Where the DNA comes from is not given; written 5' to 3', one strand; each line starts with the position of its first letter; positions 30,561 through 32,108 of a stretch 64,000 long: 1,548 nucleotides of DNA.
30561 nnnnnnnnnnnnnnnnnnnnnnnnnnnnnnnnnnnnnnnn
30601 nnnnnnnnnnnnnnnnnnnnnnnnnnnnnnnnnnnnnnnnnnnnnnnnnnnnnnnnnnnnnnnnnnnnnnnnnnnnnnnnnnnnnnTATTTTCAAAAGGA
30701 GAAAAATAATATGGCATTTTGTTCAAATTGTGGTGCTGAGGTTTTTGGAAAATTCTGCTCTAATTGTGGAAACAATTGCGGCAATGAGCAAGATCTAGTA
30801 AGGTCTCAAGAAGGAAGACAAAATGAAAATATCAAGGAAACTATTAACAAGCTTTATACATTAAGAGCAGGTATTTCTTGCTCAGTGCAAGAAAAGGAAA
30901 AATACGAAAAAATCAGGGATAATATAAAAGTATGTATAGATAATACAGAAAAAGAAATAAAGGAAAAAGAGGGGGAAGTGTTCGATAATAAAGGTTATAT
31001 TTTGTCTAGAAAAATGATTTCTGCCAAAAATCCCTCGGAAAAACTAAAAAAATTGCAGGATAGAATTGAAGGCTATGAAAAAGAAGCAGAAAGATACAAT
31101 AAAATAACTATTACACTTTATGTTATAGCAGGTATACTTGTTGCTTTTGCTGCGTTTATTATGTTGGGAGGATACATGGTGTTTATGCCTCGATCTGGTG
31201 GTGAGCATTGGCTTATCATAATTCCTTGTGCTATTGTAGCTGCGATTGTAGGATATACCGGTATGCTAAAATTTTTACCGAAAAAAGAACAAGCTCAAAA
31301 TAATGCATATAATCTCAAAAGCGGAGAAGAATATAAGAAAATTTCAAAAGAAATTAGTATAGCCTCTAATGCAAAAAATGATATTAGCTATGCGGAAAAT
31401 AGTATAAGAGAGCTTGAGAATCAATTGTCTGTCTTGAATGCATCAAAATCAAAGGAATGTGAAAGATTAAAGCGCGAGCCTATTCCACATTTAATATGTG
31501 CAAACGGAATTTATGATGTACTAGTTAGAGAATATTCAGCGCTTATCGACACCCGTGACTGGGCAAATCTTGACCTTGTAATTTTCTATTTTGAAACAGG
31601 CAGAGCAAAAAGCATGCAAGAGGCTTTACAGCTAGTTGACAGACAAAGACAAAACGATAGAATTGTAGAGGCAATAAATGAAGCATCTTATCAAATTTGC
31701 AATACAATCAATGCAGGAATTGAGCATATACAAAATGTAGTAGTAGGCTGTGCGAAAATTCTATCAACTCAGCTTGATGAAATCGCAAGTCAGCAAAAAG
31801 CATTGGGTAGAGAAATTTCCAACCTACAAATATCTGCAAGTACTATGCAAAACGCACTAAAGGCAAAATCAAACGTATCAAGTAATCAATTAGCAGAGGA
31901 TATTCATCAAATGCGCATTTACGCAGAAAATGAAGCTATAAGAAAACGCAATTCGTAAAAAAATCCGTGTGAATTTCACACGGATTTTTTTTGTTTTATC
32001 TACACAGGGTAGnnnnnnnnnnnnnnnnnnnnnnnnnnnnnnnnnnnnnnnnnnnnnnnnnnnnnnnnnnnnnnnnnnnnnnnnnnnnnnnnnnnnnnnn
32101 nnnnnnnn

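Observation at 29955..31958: XRE-controlled pair of membrane proteins of unknown function: candidate defence, exclusion or toxin-like module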

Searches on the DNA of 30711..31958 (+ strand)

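Call 27: search_rna_families(source=L005, start=5500, end=6100, threshold=evalue, max_evalue=1, show_alignments=2)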
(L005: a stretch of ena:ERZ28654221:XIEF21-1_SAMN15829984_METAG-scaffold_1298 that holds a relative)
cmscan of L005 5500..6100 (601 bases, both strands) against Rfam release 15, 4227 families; matches with E-value up to 1: 2.
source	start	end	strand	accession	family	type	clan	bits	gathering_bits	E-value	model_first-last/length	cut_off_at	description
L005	5572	5713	+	RF01577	RNase_P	Gene; ribozyme;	CL00002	29.2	100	0.0097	42-187/626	no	Plasmodium RNase_P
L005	5720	5764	-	RF02350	psRNA6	Gene; sRNA;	-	11.8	60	0.69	1-333/333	no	Nitrosomonas sRNA psRNA6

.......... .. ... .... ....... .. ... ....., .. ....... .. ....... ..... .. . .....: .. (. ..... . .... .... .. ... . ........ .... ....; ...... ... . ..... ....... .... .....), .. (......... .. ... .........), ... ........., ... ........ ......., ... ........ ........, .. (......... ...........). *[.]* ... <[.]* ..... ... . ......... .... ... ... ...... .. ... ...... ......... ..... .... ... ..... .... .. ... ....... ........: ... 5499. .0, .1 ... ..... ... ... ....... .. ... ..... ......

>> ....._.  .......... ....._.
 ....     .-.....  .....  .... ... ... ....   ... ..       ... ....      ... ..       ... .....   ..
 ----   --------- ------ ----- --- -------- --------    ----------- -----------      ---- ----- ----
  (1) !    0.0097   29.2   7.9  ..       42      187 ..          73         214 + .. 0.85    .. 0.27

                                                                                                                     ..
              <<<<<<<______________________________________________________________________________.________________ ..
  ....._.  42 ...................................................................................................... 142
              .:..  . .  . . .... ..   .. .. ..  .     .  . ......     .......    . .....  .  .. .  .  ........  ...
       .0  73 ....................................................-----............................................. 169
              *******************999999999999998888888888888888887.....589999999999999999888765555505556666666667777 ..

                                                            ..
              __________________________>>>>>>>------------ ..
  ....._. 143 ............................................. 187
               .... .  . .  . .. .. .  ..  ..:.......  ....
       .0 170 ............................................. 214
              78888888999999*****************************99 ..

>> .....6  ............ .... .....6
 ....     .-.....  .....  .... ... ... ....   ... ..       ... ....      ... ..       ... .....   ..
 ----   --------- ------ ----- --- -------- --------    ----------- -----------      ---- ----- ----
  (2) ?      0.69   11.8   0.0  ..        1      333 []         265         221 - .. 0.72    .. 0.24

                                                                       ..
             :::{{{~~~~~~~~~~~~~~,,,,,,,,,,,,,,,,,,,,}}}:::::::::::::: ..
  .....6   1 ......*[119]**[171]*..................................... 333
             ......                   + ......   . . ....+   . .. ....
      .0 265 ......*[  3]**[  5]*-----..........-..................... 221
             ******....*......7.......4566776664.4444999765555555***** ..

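Call 80: search_rna_families(source=L041, start=6800, end=7150, threshold=evalue, max_evalue=10, show_alignments=2)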
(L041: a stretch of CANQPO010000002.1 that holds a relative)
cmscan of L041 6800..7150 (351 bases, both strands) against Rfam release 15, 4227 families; matches with E-value up to 10: 7.
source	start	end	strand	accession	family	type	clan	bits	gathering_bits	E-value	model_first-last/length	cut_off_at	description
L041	6931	7035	+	RF04130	MIR7996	Gene; miRNA;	-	22.8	119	0.06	1-190/190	no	MIR7996 microRNA precursor family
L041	6932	7032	+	RF04128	MIR8562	Gene; miRNA;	-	21.8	211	0.061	1-242/242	no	MIR8562 microRNA precursor family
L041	6930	7034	-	RF04128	MIR8562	Gene; miRNA;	-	19.5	211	0.19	1-242/242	no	MIR8562 microRNA precursor family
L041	6951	7010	+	RF03210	mir-7359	Gene; miRNA;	-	18.2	90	0.9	1-56/56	no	mir-7359 microRNA precursor family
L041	7058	7124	+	RF02980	freshwater-2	Cis-reg;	-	16.8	49.9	3.1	1-84/84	no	freshwater-2 RNA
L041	6924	7086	+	RF01715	Pedo-repair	Cis-reg;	-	14.6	150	0.54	1-211/211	no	Pedo-repair RNA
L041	6944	7087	+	RF01653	ceN80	Gene; snRNA; snoRNA; HACA-box;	-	13.6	80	3.9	1-131/131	no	Caenorhabditis snoRNA ceN80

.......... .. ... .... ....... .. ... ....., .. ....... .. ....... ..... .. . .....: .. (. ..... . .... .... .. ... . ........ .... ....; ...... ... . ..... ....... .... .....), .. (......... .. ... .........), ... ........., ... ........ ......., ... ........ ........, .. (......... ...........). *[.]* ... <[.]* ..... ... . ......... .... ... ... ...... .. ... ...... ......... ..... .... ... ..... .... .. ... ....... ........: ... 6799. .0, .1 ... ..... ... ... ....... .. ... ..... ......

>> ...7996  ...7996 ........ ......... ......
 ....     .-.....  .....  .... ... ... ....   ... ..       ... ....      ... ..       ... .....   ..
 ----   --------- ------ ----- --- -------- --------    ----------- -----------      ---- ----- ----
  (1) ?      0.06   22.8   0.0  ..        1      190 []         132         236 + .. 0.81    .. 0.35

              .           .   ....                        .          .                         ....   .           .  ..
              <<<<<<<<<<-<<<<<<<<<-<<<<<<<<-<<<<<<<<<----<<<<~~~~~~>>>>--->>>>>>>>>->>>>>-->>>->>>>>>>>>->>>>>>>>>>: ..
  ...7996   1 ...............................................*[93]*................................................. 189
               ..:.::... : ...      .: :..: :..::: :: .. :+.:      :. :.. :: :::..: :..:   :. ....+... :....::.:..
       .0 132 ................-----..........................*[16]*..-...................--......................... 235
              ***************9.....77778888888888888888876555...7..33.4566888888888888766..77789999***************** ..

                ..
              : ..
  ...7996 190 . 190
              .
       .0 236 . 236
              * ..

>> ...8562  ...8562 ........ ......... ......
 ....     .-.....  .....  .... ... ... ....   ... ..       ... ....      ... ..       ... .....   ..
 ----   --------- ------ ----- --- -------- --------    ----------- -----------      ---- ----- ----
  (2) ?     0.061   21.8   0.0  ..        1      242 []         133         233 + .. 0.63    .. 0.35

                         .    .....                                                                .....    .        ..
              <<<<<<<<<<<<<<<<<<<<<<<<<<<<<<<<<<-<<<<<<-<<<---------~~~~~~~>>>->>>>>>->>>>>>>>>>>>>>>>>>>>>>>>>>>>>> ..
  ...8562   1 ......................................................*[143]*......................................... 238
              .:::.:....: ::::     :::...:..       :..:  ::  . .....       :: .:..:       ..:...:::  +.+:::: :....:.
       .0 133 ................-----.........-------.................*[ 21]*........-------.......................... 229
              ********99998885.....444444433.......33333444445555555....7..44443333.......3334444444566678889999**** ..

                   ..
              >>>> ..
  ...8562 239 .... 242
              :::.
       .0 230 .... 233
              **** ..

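Call 87: build_rna_model(alignment_id=A7)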
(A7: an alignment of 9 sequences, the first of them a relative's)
Model R1 built from alignment A7 (9 sequences, 172 columns); structure: RNAalifold consensus.
model positions 165; base pairs 43; branch points 1; effective number of sequences 1.09; information 0.589 bits per position. Calibrated on 0.2 Mb of random sequence (short: E-values are rough).
structure used (alignment columns):
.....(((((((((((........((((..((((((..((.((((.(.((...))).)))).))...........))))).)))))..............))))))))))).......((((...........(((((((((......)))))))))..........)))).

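Call 88: search_with_rna_model(model_id=R1, sources=[window, L003, L005, L006, L008, L010, L011, L012, L013, L014, L015, L016, L017, L018, L019, L020, L021, L022, L023, L024, L025, L026, L027, L028, L029, L030, L031, L032, L033, L034, L035, L036, L037, L038, L039, L040, L041, L042, L043, L044, L045, L046, L047, L048, L049, L050, L051, L052, L053, L054, L055, L135], max_evalue=1)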
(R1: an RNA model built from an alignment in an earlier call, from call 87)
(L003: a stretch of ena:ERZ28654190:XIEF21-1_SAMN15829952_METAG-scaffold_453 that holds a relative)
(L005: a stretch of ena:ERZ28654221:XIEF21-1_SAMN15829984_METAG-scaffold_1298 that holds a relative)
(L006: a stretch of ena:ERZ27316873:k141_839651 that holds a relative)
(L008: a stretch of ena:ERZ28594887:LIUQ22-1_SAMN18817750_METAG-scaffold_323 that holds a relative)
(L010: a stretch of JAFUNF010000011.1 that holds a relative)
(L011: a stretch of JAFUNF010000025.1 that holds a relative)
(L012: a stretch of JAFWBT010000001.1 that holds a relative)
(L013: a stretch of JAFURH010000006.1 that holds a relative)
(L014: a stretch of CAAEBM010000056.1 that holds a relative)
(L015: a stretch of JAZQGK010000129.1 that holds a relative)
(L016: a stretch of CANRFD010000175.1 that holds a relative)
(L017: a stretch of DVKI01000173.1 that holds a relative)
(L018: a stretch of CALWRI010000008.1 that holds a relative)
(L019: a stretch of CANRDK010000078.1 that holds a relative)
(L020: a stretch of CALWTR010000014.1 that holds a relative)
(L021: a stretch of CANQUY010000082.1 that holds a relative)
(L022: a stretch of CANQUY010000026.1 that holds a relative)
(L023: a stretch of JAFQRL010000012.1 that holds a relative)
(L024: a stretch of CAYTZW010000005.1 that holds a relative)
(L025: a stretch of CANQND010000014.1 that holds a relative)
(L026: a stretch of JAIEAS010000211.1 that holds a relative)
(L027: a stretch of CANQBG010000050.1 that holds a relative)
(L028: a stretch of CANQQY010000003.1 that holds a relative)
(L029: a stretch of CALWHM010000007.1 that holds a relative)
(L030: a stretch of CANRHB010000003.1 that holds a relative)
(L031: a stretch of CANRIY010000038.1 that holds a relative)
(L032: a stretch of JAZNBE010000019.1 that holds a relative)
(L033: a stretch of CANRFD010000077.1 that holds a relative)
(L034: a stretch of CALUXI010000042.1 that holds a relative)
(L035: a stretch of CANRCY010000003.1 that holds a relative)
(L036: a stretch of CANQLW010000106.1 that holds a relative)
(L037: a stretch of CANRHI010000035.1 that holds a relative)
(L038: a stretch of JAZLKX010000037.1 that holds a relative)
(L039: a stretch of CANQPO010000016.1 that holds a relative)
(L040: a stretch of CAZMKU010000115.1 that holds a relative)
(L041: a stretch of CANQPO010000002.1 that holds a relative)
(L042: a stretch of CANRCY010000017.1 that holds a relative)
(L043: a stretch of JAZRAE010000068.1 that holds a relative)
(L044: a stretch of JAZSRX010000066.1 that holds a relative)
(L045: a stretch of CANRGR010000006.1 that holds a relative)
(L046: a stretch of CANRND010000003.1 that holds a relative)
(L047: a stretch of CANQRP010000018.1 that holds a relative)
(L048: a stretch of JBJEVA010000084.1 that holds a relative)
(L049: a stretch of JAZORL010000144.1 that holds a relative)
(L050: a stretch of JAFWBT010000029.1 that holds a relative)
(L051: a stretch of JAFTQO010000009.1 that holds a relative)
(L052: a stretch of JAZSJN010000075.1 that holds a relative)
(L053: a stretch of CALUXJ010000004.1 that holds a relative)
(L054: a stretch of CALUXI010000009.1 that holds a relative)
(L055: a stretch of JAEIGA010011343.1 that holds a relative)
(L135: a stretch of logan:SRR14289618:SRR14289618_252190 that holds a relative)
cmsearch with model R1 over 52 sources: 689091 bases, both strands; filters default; matches with E-value up to 1: 22.
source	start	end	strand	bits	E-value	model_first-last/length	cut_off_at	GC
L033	1393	1557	+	182.8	3.8e-41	1-165/165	no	0.41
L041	6927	7093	+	182.5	4.5e-41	1-165/165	no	0.41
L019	7580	7743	+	180.8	1.2e-40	1-165/165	no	0.43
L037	4501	4665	+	179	3.1e-40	1-165/165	no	0.42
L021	2683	2849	+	178.7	3.7e-40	1-165/165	no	0.41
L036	1566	1730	+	177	9.2e-40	1-165/165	no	0.45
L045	2621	2784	+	174.3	4.2e-39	1-165/165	no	0.48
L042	7226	7389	+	169.6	5.5e-38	1-165/165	no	0.45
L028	7033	7200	+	166.3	3.5e-37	1-165/165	no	0.43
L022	3816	3969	+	113.6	1.5e-24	1-165/165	no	0.45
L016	496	649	+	91.9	2.3e-19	1-165/165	no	0.46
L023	7561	7730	+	53.5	3.6e-10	1-165/165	no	0.38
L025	16103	16260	+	46.3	1.9e-08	1-165/165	no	0.42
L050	7021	7204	+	36.3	4.5e-06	1-165/165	no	0.37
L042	7231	7329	-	25.1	0.0022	6-105/165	no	0.39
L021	2665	2793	-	24.2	0.0037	1-165/165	no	0.35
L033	1366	1502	-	23.4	0.0056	1-165/165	no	0.36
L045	2565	2729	-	23.1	0.0066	1-165/165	no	0.39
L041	6932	7032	-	20.5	0.028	6-105/165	no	0.35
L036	1550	1675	-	19.4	0.051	1-165/165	no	0.4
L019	7585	7682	-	17.2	0.17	6-105/165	no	0.36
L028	7033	7145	-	16.1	0.32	1-165/165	no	0.35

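Call 92: search_with_rna_model(model_id=R1, sources=[L016, L019, L021, L022, L023, L025, L028, L033, L036, L037, L041, L042, L045, L050], max_evalue=0.0001, make_alignment=true, show_alignments=0)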
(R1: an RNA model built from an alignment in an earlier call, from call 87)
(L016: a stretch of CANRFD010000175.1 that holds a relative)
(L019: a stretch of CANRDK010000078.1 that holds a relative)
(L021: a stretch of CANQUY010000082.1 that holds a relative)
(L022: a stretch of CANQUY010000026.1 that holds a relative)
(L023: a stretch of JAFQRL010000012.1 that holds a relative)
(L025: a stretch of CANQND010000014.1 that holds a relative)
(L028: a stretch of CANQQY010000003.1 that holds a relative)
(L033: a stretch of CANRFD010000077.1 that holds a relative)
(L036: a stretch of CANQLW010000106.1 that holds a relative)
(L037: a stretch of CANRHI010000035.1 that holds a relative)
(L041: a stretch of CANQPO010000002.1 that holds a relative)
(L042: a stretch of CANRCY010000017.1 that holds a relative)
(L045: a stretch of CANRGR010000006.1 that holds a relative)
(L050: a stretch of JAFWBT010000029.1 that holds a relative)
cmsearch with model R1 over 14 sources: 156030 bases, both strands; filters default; matches with E-value up to 0.0001: 14.
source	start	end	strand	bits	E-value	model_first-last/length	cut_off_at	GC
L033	1393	1557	+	182.8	8.7e-42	1-165/165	no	0.41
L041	6927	7093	+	182.5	1e-41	1-165/165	no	0.41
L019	7580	7743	+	180.8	2.6e-41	1-165/165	no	0.43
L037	4501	4665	+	179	7.1e-41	1-165/165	no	0.42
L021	2683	2849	+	178.7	8.3e-41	1-165/165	no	0.41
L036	1566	1730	+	177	2.1e-40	1-165/165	no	0.45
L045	2621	2784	+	174.3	9.5e-40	1-165/165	no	0.48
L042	7226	7389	+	169.6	1.3e-38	1-165/165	no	0.45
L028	7033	7200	+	166.3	7.8e-38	1-165/165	no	0.43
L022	3816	3969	+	113.6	3.3e-25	1-165/165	no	0.45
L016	496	649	+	91.9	5.1e-20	1-165/165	no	0.46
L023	7561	7730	+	53.5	8.2e-11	1-165/165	no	0.38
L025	16103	16260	+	46.3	4.2e-09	1-165/165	no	0.42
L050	7021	7204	+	36.3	1e-06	1-165/165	no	0.37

Alignment A8: 14 matches aligned to the model, 219 columns, each read 5' to 3' on its own strand. Consensus structure (alignment columns), stored with it:
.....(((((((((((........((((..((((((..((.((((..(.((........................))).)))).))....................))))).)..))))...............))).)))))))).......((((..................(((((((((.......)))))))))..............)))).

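Call 102: search_with_rna_model(model_id=R1, sources=[L005, L025, L020, L049, L044, L040, L038, L034, L017], filters=off, max_evalue=10, show_alignments=3)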
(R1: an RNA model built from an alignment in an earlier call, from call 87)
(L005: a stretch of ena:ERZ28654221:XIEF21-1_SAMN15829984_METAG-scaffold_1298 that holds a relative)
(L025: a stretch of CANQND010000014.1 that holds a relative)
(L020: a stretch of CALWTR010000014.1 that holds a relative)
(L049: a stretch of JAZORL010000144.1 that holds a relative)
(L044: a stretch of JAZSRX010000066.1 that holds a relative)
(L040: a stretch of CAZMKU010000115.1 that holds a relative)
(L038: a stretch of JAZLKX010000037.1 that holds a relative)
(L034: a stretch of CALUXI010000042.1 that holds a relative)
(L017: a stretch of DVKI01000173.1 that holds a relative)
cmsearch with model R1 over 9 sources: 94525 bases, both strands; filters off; matches with E-value up to 10: 45.
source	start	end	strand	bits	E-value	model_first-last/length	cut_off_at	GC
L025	16103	16260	+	46.3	2.5e-09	1-165/165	no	0.42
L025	7808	7978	+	19.6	0.0065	1-165/165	no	0.39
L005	3998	4096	-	14.5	0.11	1-165/165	no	0.27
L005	5749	5929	+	13.2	0.22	1-165/165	no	0.34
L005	7802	7885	+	12.6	0.3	1-165/165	no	0.4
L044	3928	4083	+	12.5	0.31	1-165/165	no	0.36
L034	1659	1700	-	12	0.43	34-75/165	no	0.17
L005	4787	4831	+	11.3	0.6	31-78/165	no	0.29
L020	11957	12109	+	11.3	0.62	1-165/165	no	0.37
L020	11279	11366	-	10.8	0.79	1-165/165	no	0.41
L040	824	905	+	10.8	0.8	1-165/165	no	0.41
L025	3028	3113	+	10.8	0.81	1-165/165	no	0.36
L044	483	562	-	10.5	0.97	1-165/165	no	0.45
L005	7150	7232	+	9.8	1.4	1-165/165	no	0.34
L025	240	331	+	9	2.2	1-165/165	no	0.47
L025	16108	16198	-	8.9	2.3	8-103/165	no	0.42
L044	2217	2352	+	8.7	2.5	1-165/165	no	0.34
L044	80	152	-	8.7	2.6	1-165/165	no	0.29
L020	12951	13066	+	8.4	3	1-165/165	no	0.5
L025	16221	16244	-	8.3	3.2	127-150/165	no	0.54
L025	3438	3528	-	8.2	3.5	1-165/165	no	0.49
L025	7126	7301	-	8.1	3.5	1-165/165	no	0.42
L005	7793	7836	-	8.1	3.6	1-165/165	no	0.5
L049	6681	6711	+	7.8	4.2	127-157/165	no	0.45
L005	4782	4913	-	7.7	4.4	1-165/165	no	0.32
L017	3249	3343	-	7.7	4.4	1-165/165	no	0.28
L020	3016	3064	-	7.7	4.5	1-165/165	no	0.45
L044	74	160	+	7.6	4.6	1-165/165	no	0.29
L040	1786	1918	+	7.6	4.9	1-165/165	no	0.39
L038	2473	2556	+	7.5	4.9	1-165/165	no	0.32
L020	11695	11745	-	7.4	5.4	29-79/165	no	0.25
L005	1526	1608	+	7.3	5.7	1-165/165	no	0.31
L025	248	316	-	7.2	5.8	1-165/165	no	0.49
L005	7616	7775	+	7.2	6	1-165/165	no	0.38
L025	16738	16857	+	7.1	6.3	1-165/165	no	0.43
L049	5720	5874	+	6.9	6.8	1-165/165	no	0.41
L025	7180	7358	+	6.9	7.1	1-165/165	no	0.38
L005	11705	11835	-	6.8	7.2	1-165/165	no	0.46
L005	268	342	-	6.8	7.2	1-165/165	no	0.28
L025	15826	15901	+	6.8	7.5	1-165/165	no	0.53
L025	12966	13109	+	6.8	7.5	1-165/165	no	0.53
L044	5297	5377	-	6.6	8.3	15-96/165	no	0.27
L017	514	581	+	6.4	9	14-97/165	no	0.25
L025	13148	13267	-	6.3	9.4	1-165/165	no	0.57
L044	8462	8582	-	6.3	9.7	1-165/165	no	0.32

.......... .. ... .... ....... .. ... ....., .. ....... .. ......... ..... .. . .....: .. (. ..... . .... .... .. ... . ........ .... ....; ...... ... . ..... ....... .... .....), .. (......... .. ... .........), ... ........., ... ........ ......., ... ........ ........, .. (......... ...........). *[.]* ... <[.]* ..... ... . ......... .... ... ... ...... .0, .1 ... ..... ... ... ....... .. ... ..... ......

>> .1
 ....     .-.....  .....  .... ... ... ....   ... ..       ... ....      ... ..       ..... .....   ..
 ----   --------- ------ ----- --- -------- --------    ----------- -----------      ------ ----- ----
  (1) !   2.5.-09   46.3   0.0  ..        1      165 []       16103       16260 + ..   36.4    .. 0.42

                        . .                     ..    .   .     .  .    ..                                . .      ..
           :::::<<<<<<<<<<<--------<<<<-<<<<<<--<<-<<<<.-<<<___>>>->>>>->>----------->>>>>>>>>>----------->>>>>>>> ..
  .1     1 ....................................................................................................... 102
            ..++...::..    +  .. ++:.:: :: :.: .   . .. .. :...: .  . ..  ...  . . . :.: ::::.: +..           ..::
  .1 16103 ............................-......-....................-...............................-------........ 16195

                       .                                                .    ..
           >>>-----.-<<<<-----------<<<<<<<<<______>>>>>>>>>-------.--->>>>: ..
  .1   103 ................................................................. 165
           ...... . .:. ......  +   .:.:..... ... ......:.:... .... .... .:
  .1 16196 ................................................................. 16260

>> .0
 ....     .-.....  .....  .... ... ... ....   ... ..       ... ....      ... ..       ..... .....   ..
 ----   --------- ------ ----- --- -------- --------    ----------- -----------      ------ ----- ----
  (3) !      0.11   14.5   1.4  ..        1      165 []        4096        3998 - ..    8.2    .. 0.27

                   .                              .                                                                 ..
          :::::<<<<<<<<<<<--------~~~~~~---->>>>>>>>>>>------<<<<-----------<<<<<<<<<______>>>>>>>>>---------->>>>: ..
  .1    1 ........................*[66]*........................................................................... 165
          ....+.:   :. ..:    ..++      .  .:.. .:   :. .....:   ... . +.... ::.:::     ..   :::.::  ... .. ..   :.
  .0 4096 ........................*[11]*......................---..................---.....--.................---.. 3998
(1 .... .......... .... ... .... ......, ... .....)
